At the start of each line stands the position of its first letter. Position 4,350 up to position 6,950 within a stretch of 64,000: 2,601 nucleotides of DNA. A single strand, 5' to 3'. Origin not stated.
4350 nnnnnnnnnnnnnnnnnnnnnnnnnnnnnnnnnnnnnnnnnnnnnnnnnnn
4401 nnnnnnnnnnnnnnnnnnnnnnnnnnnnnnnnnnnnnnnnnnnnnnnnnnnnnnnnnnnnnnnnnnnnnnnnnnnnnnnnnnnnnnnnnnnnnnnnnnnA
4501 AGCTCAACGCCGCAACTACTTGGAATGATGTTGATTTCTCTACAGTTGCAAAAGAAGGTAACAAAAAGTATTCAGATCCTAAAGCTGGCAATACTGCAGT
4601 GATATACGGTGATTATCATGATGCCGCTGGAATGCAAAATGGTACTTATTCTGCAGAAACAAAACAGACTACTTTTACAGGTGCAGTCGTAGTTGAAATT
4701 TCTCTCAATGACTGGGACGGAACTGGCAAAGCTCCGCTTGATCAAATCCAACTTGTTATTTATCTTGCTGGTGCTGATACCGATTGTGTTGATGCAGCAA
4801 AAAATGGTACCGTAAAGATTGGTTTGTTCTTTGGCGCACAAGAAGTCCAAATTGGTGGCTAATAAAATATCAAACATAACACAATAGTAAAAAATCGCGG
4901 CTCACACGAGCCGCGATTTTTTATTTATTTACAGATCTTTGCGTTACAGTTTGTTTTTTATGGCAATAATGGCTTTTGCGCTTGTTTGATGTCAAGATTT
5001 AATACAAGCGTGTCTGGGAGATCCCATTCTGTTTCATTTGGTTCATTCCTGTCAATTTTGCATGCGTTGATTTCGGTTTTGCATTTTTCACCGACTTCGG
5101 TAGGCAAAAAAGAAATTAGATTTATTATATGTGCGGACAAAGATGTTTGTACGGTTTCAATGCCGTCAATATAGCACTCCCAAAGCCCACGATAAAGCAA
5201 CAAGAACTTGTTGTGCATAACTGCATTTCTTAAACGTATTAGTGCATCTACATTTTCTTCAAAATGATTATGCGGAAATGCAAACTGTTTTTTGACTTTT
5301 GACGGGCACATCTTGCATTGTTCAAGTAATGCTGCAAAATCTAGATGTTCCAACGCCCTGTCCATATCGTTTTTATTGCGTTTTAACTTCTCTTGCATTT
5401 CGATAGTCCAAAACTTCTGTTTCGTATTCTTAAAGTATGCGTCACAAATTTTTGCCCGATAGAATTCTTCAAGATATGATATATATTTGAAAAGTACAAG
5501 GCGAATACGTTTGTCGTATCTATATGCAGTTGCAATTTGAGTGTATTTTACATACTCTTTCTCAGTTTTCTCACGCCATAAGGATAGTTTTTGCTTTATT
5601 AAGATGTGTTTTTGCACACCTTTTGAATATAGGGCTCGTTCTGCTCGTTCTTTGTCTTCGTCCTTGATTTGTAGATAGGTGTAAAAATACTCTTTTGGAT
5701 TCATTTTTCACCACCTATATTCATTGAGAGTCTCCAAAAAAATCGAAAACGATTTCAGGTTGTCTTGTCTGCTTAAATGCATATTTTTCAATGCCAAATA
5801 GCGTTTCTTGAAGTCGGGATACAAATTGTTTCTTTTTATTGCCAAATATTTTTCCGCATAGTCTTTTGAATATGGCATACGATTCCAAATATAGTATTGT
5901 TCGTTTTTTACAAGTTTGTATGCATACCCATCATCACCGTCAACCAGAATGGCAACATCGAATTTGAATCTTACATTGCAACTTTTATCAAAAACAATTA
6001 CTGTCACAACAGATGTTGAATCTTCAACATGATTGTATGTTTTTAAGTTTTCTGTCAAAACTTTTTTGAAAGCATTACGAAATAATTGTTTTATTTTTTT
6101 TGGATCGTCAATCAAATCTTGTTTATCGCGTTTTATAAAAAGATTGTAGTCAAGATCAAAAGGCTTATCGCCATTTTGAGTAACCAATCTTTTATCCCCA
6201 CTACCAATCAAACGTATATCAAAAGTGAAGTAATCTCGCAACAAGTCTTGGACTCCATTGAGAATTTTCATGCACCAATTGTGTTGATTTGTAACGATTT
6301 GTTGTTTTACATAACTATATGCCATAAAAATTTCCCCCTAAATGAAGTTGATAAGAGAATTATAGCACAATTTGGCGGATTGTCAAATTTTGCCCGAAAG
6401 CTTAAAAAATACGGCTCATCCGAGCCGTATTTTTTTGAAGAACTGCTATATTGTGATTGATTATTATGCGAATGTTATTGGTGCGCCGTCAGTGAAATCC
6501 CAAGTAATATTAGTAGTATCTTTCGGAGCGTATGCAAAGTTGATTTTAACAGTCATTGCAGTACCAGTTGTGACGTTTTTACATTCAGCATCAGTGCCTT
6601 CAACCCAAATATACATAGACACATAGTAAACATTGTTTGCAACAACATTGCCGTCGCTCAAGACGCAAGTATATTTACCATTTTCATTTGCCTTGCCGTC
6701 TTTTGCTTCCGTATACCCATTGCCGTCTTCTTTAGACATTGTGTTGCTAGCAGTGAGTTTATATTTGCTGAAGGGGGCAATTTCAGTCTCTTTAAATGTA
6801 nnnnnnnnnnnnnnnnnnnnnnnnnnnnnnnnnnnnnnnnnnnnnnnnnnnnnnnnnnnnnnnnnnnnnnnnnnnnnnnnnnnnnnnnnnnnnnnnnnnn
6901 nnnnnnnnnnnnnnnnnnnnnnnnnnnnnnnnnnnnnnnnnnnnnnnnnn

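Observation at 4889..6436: AT-rich two-gene island: Pol-beta nucleotidyltransferase + Abi2-type HEPN protein, self-contained between two bidirectional terminators inside the invertible segment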

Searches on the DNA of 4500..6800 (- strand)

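Call 85: search_rna_families(source=window, start=4500, end=6800, threshold=evalue, max_evalue=10)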
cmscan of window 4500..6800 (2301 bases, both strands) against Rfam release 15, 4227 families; matches with E-value up to 10: 15.
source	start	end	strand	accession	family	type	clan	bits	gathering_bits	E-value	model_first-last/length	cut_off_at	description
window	4889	4979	-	RF04184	BTnc060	Gene; sRNA;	-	33.9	228.9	0.0063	1-213/213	no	Bacteroides sRNA BTnc060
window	4847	4928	+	RF02074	STnc240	Gene; sRNA;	-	24.1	55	1.4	1-77/77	no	Enterobacterial sRNA STnc240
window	4881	4931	+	RF03991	mir-9209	Gene; miRNA;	-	24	90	0.053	1-72/72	no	mir-9209 microRNA precursor family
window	4888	4923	-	RF03664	MIR6288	Gene; miRNA;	-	23.2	74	0.17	1-92/92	no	MIR6288 microRNA precursor family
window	4843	4922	+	RF01822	RsaJ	Gene; sRNA;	-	22.8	100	0.012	1-287/287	no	RNA Staph. aureus A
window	4879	4934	-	RF03991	mir-9209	Gene; miRNA;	-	22.7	90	0.12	1-72/72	no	mir-9209 microRNA precursor family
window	4883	4989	-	RF00558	L20_leader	Cis-reg; leader;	-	21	58.7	0.46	1-127/127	no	Ribosomal protein L20 leader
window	4837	4928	+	RF00558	L20_leader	Cis-reg; leader;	-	20.7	58.7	0.54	1-127/127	no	Ribosomal protein L20 leader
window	4827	4936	+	RF03532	SQ2397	Cis-reg;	-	20.3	100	1.3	1-243/243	no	Cis-regulator of HTH transcription factor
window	4862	4931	-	RF01808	MicX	Gene; sRNA;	-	18.7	75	0.36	1-194/194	no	MicX Vibrio cholerae sRNA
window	4885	4926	+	RF04120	MIR5998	Gene; miRNA;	-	18.6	180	0.64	1-173/173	no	MIR5998 microRNA precursor family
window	4892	4956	-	RF02503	Atu_C9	Gene; sRNA;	-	16.9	40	0.11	126-192/192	no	Rhizobiales sRNA Atu_C9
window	4875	5008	-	RF03532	SQ2397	Cis-reg;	-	16.4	100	8.9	1-243/243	no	Cis-regulator of HTH transcription factor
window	4799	4935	-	RF00022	GcvB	Gene;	-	16.2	42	1.4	1-204/204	no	GcvB RNA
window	6419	6455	-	RF03050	RAGATH-25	Gene; sRNA;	-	14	49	4.7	1-50/50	no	RAGATH-25 RNA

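Call 86: search_rna_families(sources=[L047, L049, L052, L054, L057, L063, L069, L073, L077, L082], threshold=evalue, max_evalue=1)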
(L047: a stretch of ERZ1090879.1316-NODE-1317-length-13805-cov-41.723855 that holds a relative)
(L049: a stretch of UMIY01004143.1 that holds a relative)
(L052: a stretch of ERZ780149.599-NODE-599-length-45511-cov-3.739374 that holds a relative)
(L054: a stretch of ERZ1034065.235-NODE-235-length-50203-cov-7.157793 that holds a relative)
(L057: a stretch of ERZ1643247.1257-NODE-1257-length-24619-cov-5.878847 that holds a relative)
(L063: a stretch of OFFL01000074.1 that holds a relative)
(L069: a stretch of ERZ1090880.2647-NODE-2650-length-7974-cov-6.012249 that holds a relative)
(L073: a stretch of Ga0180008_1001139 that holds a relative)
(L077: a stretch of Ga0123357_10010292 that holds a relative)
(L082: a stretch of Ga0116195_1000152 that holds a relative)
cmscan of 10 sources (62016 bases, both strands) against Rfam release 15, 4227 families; matches with E-value up to 1: 2.
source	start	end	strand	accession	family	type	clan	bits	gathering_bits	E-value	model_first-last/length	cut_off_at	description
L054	1389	1491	-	RF02822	Srn266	Gene; sRNA;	-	31.5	63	0.47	1-112/112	no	Streptococcus RNA 266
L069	3616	3662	+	RF00638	MIR159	Gene; miRNA;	-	28.7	74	0.025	1-196/196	no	MIR159 microRNA precursor family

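Call 108: search_rna_families(sources=[L001, L013, L030, L031, L092, L095, L097, L100], threshold=evalue, max_evalue=1)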
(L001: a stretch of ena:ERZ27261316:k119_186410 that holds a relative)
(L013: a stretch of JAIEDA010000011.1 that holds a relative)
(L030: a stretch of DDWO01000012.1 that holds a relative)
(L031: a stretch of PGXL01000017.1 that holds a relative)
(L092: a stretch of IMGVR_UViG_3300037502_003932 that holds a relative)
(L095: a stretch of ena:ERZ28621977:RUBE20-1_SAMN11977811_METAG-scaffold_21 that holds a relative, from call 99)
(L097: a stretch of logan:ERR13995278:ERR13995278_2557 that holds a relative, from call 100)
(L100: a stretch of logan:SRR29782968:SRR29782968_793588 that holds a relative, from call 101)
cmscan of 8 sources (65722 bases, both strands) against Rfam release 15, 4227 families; matches with E-value up to 1: 3.
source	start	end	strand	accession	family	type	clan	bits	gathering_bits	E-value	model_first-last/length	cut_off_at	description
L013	8530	8615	-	RF00005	tRNA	Gene; tRNA;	CL00001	55.1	29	4e-09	1-71/71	no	tRNA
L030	8687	8780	-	RF00542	snopsi28S-1192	Gene; snRNA; snoRNA; HACA-box;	-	28.2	44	0.81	1-138/138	no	Small nucleolar RNA psi28S-1192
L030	7381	7459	+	RF00571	SNORD65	Gene; snRNA; snoRNA; CD-box;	CL00057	24.1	41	0.98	1-73/73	no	Small nucleolar RNA SNORD65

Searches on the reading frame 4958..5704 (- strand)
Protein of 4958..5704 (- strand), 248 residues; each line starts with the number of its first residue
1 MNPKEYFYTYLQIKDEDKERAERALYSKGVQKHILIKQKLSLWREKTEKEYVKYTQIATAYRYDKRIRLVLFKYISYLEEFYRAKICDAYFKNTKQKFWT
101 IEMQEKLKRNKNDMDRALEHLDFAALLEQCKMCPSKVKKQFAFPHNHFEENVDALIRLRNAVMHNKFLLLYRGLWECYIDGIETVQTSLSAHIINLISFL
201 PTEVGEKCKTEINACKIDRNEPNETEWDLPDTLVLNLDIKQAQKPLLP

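Call 3: search_protein_families(library=pfam, proteins=[window:4958-5704:-], max_evalue=1)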
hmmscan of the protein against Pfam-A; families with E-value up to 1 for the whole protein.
window:4958-5704:- (248 aa): 2 families
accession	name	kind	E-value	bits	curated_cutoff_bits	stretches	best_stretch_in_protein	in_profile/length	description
PF07751.16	Abi_2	-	2.3e-07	31.7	25.6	2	44-111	19-85/184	Abi-like protein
PF18731.6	HEPN_Swt1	-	0.0072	17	27.5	1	92-166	19-93/115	Swt1-like HEPN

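Call 4: search_protein_families(library=padloc, proteins=[window:4958-5704:-], max_evalue=1)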
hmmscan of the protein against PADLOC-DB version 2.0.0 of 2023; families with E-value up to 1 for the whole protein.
window:4958-5704:- (248 aa): 2 families
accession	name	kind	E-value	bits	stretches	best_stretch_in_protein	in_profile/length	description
PDLC02344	AbiD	-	0.00043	18.1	1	41-100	50-105/277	AbiD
PDLC04592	PDC-M34B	-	0.089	10.5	0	44-114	34-104/192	-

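Call 5: search_protein_families(library=ncbifam, proteins=[window:4958-5704:-], max_evalue=1)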
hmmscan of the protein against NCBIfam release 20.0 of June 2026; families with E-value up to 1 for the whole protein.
window:4958-5704:- (248 aa): 0 families

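Call 10: find_homologous_proteins(query=window:4958-5704:-)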
Query window:4958-5704:- (248 aa): 279 proteins with E <= 0.001 among 559 candidates; the best 120 are listed.
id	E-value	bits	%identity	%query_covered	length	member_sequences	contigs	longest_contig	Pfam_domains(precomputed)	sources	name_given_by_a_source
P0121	6.2e-152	523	94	100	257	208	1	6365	PF07751.17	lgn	-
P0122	9.9e-148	509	91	100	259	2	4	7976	-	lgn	-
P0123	5.0e-127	441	80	100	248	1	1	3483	PF07751.17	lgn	-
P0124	4.1e-78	281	55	95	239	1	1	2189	-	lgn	-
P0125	9.0e-78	280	58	92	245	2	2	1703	-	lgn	-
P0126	4.2e-77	278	56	96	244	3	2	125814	-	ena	-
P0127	3.3e-76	275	55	95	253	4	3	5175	-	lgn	-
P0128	5.2e-76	274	55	97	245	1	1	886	-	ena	-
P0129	7.9e-76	273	55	96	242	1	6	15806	-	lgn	-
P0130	8.5e-75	270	54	95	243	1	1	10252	-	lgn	-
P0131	1.3e-74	269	54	96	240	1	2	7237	PF07751.17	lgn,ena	-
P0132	1.9e-74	269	56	94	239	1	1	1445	-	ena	-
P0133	4.1e-74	268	55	94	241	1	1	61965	-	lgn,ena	-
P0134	6.1e-74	267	55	96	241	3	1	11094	-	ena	-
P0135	6.2e-74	267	55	92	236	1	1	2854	-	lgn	-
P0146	2.6e-73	265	55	93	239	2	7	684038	-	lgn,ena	-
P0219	6.8e-66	241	49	94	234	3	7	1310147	PF07751.17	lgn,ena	-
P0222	1.2e-65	240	47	95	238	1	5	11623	-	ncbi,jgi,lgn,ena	-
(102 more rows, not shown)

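Call 23: search_solved_structures(query=A2, max_evalue=10, show_alignments=2)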
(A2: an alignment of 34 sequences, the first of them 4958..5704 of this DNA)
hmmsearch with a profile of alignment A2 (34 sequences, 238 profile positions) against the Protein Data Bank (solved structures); distinct sequences matched with E-value up to 10: 3.
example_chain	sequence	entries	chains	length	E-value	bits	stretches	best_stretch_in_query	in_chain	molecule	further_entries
8vz6_A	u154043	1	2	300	0.078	15.8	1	50-102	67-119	Abi family protein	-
3df6_A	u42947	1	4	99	0.41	13.5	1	101-156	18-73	ORF99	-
1y7y_A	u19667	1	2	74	2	11.3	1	151-203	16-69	C.AhdI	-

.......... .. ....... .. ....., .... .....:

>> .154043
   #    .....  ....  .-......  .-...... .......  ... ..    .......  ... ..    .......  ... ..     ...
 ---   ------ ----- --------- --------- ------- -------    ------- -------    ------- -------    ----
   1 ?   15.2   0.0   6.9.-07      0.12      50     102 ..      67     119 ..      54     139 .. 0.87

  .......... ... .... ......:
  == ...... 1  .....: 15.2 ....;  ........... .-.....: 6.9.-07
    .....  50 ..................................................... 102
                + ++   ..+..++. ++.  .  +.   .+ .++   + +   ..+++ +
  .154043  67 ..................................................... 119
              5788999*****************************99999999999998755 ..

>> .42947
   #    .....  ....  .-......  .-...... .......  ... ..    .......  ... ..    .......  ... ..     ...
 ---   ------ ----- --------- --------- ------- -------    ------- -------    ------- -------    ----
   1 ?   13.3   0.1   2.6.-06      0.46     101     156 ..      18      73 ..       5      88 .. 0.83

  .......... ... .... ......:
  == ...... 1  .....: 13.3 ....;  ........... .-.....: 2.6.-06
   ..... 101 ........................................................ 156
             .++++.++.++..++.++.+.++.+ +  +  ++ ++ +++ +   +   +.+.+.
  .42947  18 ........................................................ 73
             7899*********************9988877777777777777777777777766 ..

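Call 30: predict_structure(alignment_id=A2)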
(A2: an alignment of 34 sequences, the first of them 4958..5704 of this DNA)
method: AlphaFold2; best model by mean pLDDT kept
length: 248 residues; sequences in the alignment: 34
mean_pLDDT: 78.9   pTM: 0.79
mean pLDDT of the five models: 78.9, 78.6, 77.2, 76.4, 74.1
residues with pLDDT >= 90: 102; 70-90: 73; 50-70: 54; < 50: 19
segments of 3 or more residues with pLDDT < 50: 37-41, 184-186, 241-248
pLDDT, mean of each block of 10 residues (from residue 1): 66 78 66 52 52 75 87 97 97 95 97 96 95 93 83 90 72 63 61 91 94 86 74 69 36
secondary structure, 60 per line:
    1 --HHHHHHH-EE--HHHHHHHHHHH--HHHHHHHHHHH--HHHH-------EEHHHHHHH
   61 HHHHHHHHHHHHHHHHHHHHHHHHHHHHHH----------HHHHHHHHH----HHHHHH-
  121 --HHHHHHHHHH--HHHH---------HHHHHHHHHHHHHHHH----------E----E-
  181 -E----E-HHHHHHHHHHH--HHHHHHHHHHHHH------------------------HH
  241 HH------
elements in order: H3-9 H15-25 H28-38 H41-44 H54-90 H101-109 H114-119 H123-132 H135-138 H148-163 H189-199 H202-214 H239-242

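Call 45: search_protein_families(library=phrogs, proteins=[window:4958-5704:-], max_evalue=0.1)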
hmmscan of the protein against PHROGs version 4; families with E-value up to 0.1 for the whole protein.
window:4958-5704:- (248 aa): 3 families
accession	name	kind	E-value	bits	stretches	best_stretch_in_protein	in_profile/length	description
phrog_18101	-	unknown function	6.8e-06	27.2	1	13-95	28-109/119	-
phrog_2158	-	moron, auxiliary metabolic gene and host takeover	1.3e-05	25.6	1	39-90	53-100/315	abortive infection resistance protein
phrog_24039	-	unknown function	0.0033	16.9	1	67-167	6-117/780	-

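Call 91: search_dna_similar(query=window:4958-5704:-, collection=phages, mode=protein, max_evalue=0.001, max_rows=12)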
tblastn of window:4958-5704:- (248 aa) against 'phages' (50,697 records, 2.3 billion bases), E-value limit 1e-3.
No match.

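Call 99: find_encoding_contigs(protein=P0219, flank=2000, max_places=3)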
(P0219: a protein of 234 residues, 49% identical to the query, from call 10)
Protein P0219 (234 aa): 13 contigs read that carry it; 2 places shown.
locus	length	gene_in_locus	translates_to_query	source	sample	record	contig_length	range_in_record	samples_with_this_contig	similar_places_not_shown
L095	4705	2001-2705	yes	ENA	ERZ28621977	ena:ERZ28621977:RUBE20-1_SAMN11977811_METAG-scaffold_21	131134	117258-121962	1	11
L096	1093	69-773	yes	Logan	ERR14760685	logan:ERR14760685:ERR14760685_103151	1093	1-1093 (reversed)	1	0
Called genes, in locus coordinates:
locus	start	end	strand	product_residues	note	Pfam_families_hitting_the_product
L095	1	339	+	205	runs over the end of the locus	PF19570:DUF6088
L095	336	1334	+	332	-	PF08843:AbiEii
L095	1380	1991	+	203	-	-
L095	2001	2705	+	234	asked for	PF07751:Abi_2 (faint)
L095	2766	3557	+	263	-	PF18928:DUF5677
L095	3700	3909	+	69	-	PF13443:HTH_26 (weak)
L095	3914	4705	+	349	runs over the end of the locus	PF00145:DNA_methylase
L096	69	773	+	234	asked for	PF07751:Abi_2 (faint)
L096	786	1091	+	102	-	?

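Call 100: find_encoding_contigs(protein=P0146, flank=2000, max_places=3)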
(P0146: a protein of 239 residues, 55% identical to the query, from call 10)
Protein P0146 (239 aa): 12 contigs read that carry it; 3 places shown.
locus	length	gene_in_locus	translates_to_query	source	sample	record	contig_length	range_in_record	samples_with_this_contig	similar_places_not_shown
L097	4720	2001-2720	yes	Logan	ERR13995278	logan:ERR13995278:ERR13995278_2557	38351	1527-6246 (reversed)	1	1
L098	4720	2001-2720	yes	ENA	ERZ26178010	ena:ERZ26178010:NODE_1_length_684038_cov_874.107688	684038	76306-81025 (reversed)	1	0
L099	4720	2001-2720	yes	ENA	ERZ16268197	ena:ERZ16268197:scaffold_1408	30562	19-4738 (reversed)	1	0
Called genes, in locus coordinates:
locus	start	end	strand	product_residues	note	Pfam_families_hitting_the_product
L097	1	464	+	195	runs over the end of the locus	-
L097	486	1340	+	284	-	PF08843:AbiEii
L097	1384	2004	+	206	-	-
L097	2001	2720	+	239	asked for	-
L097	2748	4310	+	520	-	PF12161:HsdM_N, PF02384:N6_Mtase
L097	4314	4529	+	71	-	-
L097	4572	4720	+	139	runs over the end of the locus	-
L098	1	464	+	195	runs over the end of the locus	-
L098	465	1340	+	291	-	PF08843:AbiEii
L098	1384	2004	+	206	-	-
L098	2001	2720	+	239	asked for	-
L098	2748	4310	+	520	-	PF12161:HsdM_N, PF02384:N6_Mtase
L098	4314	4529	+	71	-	-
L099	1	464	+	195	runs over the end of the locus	-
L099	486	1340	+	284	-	PF08843:AbiEii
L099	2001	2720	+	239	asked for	-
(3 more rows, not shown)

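Call 101: find_encoding_contigs(protein=P0222, flank=2000, max_places=3)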
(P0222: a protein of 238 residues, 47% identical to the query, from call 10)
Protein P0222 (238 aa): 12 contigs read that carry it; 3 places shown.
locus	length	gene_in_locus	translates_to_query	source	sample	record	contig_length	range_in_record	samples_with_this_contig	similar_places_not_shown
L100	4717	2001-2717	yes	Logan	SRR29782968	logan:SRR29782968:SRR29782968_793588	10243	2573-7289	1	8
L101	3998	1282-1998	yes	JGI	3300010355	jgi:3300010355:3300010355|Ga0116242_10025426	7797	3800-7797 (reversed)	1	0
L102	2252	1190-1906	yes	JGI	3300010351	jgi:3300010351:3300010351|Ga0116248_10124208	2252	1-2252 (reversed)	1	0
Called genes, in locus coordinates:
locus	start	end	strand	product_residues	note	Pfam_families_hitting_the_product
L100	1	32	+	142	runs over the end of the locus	PF13328:HD_4 (weak)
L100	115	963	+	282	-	-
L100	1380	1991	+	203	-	-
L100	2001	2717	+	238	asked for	-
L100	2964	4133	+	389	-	PF08867:FRG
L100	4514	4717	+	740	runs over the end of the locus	PF02463:SMC_N (faint), PF13166:AAA_13 (faint)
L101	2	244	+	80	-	?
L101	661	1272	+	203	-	-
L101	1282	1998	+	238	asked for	-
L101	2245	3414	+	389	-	PF08867:FRG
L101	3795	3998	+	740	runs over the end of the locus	PF02463:SMC_N (faint), PF13166:AAA_13 (faint)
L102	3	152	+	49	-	?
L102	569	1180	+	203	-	-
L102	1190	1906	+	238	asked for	-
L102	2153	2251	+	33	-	?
